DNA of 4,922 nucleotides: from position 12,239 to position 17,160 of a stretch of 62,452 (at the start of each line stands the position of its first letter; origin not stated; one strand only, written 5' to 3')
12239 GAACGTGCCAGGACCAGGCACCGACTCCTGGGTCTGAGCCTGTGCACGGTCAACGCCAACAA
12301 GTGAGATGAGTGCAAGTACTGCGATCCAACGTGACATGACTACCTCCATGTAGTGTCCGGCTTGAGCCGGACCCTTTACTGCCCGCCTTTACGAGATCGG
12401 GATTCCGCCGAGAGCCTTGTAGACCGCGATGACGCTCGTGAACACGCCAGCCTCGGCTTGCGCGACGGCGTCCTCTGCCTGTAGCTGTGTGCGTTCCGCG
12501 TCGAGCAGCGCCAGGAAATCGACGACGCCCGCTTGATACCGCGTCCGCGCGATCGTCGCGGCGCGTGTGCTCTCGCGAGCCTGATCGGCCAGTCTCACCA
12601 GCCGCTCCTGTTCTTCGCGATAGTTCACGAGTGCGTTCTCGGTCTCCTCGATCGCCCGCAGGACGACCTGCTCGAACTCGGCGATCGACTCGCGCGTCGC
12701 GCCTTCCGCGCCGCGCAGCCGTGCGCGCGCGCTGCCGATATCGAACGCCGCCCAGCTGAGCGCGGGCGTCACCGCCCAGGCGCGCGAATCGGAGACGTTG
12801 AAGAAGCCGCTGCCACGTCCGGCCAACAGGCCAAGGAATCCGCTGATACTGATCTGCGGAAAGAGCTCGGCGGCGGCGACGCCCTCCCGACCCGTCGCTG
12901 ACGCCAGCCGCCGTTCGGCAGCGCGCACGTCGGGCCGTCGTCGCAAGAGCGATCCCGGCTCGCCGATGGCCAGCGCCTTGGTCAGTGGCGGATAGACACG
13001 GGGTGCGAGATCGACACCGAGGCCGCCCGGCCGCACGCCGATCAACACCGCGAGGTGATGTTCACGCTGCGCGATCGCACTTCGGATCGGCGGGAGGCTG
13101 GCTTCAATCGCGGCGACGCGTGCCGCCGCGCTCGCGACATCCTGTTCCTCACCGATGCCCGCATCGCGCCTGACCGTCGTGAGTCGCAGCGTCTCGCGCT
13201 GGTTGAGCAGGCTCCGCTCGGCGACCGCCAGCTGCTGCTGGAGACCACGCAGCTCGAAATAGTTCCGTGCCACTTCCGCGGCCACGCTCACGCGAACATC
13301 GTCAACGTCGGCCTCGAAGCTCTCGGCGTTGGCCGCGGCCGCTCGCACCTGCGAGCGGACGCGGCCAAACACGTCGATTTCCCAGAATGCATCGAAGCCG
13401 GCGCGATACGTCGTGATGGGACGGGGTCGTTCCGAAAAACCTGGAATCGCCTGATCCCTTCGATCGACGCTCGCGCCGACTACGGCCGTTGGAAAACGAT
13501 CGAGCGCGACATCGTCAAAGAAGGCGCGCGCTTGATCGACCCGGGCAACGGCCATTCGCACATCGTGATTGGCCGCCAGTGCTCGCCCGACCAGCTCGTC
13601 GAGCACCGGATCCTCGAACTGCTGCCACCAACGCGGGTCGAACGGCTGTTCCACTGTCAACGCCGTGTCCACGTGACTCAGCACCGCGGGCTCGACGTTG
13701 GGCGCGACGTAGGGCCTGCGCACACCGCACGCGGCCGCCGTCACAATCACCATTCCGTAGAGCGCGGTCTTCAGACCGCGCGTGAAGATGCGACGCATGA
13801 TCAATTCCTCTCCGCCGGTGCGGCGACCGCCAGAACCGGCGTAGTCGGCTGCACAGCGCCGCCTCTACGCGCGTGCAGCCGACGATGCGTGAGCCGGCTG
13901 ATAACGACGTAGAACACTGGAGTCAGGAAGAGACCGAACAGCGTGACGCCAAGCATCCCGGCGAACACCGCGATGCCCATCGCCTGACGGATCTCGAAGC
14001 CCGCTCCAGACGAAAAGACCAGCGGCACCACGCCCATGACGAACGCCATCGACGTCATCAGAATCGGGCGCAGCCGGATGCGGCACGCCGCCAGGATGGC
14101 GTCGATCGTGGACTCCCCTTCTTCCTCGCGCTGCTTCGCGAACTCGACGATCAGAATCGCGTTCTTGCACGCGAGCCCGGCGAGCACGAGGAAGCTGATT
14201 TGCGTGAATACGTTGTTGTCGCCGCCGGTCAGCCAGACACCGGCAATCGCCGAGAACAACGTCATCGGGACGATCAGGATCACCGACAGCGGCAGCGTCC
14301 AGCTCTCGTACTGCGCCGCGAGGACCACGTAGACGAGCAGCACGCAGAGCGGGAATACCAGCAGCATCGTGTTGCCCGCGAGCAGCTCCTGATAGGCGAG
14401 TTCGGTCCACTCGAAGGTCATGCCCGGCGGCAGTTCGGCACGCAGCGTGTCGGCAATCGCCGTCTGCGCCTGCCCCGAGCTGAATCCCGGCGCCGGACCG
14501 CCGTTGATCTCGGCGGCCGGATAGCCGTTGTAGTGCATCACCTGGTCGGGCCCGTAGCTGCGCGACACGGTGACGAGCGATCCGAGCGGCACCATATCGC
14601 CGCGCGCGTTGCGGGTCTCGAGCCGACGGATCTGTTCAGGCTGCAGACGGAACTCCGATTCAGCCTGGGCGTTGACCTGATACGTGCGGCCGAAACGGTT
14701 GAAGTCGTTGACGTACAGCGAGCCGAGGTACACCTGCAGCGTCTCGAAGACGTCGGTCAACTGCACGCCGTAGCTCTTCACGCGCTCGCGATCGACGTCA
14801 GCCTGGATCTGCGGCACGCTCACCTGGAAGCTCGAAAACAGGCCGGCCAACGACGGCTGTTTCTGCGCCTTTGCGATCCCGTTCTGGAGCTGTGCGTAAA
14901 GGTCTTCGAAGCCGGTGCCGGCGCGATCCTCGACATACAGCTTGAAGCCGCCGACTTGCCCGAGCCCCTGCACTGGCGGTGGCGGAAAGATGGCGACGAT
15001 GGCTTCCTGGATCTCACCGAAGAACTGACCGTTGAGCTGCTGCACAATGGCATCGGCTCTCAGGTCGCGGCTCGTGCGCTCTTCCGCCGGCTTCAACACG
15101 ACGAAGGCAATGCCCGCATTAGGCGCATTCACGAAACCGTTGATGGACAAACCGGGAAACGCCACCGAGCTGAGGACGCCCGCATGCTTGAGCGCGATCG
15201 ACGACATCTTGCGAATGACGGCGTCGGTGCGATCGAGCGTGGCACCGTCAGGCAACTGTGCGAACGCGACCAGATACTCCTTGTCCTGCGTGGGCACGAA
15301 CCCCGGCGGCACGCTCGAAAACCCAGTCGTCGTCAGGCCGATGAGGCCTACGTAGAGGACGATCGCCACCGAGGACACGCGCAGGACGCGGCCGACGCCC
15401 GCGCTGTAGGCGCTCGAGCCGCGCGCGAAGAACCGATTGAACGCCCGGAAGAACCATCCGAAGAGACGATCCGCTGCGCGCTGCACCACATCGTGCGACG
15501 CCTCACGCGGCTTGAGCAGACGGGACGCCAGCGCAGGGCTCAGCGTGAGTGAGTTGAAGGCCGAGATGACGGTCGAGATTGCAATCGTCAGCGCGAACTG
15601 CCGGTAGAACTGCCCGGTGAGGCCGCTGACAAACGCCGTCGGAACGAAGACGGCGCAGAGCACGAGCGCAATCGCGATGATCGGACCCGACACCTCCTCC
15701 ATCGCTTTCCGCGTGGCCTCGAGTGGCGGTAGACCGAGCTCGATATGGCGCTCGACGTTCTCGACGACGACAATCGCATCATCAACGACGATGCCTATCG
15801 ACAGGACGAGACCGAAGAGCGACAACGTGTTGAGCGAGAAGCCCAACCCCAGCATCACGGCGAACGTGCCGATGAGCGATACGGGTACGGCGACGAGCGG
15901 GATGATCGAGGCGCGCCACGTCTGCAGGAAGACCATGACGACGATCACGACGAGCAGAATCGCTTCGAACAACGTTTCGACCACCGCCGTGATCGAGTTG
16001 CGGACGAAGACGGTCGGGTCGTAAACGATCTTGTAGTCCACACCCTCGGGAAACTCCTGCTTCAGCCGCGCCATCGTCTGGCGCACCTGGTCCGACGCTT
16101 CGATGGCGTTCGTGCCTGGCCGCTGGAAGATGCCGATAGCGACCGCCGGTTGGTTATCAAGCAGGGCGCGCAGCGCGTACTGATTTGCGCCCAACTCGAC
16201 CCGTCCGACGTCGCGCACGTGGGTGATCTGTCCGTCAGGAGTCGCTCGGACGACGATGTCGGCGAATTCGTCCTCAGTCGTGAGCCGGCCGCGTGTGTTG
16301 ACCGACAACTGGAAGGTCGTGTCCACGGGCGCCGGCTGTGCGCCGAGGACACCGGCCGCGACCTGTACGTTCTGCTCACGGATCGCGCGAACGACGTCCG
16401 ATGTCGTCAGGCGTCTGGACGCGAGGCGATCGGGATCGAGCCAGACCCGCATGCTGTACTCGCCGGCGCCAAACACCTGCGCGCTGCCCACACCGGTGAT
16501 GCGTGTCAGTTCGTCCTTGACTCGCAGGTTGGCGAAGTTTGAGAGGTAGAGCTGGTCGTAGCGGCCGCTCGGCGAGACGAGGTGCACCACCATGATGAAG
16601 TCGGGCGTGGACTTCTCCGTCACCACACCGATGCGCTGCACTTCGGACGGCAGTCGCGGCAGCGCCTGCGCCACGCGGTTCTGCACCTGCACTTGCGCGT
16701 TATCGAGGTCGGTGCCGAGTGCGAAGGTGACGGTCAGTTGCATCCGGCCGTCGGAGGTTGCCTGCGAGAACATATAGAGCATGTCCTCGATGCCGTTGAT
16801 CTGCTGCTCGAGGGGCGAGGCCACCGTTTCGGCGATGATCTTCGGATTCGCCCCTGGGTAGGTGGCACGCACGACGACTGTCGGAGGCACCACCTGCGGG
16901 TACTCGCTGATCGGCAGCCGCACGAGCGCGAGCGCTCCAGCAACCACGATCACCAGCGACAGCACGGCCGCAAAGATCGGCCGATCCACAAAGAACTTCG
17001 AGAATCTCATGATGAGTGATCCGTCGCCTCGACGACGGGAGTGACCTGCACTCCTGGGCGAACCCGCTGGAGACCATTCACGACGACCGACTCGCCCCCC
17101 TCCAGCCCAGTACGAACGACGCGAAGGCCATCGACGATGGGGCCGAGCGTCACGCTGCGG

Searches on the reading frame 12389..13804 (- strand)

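Call 43: search_protein_families(library=pfam, proteins=[window:12389-13804:-], max_evalue=0.001)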
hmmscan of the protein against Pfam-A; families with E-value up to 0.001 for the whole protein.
window:12389-13804:- (471 aa): 1 family
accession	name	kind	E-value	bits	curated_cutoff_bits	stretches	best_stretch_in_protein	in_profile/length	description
PF02321.23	OEP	-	2.8e-43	148.4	22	2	287-465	9-186/187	Outer membrane efflux protein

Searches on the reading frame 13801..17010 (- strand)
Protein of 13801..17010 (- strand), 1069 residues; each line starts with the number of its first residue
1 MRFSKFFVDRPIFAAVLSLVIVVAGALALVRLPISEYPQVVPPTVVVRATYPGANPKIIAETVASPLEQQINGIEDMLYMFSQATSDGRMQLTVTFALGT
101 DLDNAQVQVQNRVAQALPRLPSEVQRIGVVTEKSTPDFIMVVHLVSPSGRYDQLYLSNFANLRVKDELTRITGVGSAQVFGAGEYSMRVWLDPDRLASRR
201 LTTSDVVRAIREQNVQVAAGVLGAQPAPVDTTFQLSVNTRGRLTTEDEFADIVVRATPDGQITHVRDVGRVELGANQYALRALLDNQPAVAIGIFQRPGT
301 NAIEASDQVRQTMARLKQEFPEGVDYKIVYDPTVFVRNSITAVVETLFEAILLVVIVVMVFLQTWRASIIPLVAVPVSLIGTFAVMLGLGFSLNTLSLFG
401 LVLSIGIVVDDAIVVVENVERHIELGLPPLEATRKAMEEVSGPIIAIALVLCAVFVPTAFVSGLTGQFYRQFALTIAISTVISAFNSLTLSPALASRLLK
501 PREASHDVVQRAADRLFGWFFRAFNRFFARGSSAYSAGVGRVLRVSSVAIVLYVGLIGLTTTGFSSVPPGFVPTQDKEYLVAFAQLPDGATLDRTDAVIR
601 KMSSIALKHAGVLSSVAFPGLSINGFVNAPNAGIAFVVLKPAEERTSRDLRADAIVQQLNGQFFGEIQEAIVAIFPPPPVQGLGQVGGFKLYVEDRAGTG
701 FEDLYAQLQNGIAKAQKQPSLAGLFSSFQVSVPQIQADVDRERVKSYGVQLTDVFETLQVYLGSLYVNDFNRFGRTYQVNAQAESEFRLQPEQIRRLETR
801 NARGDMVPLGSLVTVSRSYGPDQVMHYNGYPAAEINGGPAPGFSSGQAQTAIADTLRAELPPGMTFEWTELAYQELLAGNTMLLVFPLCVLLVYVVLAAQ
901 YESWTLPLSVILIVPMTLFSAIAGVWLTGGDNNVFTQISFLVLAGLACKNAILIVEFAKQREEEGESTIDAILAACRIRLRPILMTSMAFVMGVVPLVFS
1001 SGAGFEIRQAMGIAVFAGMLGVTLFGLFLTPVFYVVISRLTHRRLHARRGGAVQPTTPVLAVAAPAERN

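Call 14: search_protein_families(library=pfam, proteins=[window:13801-17010:-], max_evalue=0.00001)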
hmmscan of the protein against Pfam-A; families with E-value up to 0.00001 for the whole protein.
window:13801-17010:- (1069 aa): 2 families
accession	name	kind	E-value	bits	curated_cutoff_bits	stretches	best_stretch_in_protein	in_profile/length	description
PF00873.25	ACR_tran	-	0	1181.1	28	1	3-1037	1-1020/1021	AcrB/AcrD/AcrF family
PF03176.21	MMPL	-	2.6e-14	53.4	20.5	2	321-497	120-301/333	MMPL family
